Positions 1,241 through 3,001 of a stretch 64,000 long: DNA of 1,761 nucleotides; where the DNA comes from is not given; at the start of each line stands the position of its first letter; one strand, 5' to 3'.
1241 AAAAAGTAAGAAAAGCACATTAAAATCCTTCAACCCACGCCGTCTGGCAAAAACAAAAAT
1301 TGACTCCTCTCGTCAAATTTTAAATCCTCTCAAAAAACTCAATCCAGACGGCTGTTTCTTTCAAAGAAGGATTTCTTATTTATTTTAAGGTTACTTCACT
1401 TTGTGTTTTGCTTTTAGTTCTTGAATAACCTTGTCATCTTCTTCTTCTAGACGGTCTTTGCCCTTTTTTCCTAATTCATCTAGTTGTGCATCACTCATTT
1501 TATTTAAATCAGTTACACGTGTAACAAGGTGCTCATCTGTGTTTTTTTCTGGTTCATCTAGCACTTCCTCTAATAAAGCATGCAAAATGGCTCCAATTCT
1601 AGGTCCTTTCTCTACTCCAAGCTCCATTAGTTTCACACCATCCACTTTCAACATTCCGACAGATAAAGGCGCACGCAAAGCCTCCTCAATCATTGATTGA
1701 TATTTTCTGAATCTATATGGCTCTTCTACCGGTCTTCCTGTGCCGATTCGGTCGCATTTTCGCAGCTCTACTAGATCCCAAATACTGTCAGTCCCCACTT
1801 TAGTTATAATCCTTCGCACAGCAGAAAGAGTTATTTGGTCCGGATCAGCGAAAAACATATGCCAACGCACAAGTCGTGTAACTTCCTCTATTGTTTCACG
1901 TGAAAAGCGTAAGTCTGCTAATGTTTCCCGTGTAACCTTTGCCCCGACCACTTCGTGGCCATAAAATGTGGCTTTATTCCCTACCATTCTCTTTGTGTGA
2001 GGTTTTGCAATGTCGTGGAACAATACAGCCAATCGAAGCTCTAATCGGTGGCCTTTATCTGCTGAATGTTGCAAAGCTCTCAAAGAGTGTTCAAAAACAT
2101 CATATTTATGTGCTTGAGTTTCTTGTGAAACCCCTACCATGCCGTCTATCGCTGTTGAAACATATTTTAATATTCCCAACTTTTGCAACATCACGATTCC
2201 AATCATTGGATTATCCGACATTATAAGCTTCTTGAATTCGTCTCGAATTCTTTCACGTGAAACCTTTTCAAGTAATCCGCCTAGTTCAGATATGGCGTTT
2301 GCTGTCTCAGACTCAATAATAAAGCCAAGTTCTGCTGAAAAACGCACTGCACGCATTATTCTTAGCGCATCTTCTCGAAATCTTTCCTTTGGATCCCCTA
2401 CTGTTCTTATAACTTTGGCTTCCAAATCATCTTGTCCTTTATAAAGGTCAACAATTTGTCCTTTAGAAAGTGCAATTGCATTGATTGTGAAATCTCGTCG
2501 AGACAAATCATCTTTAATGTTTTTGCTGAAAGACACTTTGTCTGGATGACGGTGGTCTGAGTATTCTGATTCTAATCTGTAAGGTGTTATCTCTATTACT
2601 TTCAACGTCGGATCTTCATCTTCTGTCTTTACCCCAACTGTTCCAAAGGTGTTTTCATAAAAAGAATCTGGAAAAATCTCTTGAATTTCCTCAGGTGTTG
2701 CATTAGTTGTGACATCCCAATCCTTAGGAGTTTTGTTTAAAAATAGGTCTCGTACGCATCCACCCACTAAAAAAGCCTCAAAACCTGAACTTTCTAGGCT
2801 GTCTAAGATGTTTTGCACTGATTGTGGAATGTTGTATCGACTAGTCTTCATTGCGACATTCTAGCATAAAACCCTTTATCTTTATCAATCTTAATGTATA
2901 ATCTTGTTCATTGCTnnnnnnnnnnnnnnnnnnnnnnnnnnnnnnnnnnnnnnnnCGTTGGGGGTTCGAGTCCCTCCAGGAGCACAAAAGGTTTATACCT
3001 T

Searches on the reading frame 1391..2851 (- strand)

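Call 83: search_protein_families(library=pfam, proteins=[window:1391-2851:-], max_evalue=0.00001)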
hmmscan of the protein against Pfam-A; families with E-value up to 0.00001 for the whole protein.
window:1391-2851:- (486 aa): 4 families
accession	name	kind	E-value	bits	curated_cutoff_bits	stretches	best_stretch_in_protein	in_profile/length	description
PF01743.26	PolyA_pol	-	5.2e-37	127.4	23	1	26-149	1-126/126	Poly A polymerase head domain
PF12627.12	PolyA_pol_RNAbd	-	3.5e-16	59.1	22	1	176-231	1-56/64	Probable RNA and SrmB- binding site of polymerase A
PF01966.28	HD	-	1.4e-11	45.1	22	1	252-342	1-102/116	HD domain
PF13735.12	tRNA_NucTran2_2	-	2.3e-06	28.1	27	0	308-444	25-147/149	tRNA nucleotidyltransferase domain 2 putative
